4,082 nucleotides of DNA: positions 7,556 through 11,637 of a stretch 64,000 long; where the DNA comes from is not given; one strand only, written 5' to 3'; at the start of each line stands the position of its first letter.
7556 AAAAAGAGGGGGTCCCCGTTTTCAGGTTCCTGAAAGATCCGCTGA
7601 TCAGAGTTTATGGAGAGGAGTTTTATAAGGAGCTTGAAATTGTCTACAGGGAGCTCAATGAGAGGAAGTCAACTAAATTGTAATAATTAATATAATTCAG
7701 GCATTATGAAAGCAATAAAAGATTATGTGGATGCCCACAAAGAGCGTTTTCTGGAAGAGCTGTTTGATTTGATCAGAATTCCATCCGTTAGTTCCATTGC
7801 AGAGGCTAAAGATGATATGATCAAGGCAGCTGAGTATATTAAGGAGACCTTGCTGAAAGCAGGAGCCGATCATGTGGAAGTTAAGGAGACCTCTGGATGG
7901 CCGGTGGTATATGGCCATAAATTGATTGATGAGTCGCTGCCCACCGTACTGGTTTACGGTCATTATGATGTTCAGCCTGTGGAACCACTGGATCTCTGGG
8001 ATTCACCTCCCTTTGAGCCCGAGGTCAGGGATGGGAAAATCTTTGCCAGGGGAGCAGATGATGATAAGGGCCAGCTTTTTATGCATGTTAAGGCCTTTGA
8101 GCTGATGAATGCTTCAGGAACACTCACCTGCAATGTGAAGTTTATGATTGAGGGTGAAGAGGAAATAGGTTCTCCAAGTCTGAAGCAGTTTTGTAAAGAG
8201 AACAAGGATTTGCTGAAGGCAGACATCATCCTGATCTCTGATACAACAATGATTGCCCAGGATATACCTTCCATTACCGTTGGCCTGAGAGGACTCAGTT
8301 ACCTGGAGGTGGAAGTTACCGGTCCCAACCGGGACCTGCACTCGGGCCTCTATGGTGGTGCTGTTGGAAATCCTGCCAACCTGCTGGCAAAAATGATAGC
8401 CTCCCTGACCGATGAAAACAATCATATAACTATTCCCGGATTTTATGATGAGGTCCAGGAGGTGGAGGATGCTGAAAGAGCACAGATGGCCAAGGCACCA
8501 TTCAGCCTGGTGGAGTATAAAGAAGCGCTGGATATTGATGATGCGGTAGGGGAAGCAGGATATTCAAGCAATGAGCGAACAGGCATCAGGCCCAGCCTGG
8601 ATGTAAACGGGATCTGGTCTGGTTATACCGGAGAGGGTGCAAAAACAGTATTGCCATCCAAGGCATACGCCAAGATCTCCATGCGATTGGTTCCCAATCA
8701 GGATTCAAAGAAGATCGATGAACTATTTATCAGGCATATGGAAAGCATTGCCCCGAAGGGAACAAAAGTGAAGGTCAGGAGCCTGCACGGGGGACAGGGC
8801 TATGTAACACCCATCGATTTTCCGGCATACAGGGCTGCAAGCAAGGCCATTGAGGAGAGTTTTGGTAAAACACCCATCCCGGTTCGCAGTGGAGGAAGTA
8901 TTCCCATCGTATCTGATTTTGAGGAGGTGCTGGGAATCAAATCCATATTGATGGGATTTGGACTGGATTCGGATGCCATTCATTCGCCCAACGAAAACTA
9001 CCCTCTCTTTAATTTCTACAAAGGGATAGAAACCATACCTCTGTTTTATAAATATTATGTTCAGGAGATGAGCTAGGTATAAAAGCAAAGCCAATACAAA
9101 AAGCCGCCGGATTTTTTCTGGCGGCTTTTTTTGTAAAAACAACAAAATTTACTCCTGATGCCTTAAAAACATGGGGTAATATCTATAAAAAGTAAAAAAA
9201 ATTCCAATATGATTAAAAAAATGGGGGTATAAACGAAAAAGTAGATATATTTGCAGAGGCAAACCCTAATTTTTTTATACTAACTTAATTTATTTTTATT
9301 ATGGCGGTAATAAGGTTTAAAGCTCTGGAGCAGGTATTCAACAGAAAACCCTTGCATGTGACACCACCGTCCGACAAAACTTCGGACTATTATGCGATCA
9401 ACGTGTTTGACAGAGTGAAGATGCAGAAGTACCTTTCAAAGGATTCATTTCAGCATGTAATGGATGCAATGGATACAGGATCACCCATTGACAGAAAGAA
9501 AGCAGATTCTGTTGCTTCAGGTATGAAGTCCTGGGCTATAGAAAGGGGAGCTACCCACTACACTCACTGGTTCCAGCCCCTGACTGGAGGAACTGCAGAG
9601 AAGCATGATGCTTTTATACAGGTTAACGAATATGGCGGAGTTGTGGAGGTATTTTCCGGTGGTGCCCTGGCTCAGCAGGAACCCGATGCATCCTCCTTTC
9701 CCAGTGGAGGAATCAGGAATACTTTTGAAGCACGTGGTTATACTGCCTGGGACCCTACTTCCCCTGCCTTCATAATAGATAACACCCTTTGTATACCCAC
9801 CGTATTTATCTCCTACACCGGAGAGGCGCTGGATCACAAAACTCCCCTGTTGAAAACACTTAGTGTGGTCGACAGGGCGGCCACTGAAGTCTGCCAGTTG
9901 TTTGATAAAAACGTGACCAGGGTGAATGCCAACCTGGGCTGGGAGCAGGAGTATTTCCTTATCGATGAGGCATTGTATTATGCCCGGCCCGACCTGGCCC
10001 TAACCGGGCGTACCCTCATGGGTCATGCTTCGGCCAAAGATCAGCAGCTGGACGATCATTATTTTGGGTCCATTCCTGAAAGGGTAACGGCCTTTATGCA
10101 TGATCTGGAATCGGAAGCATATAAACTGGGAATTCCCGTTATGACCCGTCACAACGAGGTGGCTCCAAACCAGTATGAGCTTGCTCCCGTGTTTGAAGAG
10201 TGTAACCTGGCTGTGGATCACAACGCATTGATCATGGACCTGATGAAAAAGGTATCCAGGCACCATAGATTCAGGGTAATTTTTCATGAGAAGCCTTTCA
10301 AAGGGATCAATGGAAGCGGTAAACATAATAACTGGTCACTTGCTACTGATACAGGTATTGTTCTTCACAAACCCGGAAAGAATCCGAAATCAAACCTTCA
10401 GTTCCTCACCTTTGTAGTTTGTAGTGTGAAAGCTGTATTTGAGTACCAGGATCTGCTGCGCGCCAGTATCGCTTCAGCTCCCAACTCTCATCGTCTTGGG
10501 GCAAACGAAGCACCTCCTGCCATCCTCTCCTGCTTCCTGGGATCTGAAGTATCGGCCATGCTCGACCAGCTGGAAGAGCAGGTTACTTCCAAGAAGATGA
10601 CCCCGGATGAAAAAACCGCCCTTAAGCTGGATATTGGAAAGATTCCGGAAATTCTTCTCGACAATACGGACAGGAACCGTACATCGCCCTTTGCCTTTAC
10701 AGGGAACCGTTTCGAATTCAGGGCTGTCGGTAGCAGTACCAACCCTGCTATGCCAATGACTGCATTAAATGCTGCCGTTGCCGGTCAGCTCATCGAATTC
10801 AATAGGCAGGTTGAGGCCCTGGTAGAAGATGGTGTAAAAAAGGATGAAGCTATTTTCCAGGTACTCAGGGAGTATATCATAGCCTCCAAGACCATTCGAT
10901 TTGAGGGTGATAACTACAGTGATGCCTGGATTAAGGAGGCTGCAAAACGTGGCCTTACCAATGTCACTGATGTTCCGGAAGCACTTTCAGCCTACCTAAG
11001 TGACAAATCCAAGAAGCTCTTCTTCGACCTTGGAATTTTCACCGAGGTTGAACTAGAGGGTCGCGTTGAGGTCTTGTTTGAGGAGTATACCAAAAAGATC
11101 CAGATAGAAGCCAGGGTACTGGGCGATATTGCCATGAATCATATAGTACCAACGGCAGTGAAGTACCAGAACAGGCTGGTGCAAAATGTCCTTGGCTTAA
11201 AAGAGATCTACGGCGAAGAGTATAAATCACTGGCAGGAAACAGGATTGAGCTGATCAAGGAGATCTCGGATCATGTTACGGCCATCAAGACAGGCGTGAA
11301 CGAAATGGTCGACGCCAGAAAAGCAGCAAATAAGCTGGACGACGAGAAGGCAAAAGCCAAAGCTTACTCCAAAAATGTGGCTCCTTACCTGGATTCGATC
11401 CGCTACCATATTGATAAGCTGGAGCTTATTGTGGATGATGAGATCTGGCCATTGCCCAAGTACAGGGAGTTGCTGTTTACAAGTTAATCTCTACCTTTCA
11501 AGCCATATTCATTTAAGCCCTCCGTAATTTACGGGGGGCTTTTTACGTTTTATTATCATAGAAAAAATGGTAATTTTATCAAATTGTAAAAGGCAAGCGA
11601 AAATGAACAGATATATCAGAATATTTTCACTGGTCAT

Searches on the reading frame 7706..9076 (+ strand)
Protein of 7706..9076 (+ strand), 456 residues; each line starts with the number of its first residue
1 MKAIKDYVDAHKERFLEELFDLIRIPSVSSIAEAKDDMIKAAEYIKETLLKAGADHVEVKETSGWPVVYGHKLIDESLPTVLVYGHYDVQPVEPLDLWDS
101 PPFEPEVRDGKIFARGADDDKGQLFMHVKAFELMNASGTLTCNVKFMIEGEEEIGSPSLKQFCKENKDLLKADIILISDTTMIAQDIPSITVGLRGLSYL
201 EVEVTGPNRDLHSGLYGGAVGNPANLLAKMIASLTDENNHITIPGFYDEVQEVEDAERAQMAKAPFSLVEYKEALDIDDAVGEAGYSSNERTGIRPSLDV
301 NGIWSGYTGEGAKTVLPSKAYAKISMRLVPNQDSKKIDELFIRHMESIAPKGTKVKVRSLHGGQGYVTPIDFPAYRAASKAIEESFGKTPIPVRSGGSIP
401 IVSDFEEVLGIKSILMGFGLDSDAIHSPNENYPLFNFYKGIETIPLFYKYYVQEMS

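Call 91: search_protein_families(library=pfam, proteins=[window:7706-9076:+], max_evalue=1e-8)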
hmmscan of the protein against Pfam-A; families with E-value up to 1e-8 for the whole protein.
window:7706-9076:+ (456 aa): 2 families
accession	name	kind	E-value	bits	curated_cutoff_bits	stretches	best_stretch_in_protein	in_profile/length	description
PF01546.33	Peptidase_M20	-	1.3e-34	120.3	24.6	1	82-444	1-200/206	Peptidase family M20/M25/M40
PF07687.19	M20_dimer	-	7.2e-17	61.7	21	1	193-352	2-106/107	Peptidase dimerisation domain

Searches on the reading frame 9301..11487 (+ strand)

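Call 91: search_protein_families(library=pfam, proteins=[window:9301-11487:+], max_evalue=1e-8)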
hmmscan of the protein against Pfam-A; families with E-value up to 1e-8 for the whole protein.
window:9301-11487:+ (728 aa): 3 families
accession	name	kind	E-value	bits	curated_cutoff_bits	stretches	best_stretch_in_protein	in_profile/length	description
PF12437.13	GSIII_N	-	1.9e-76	255.6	25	1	28-185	2-159/160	Glutamine synthetase type III N terminal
PF18318.6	Gln-synt_C-ter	-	2.7e-40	137.2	22.7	1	517-633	1-117/118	Glutamine synthetase C-terminal domain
PF00120.29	Gln-synt_C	-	2.6e-19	70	24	1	208-366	20-175/344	Glutamine synthetase, catalytic domain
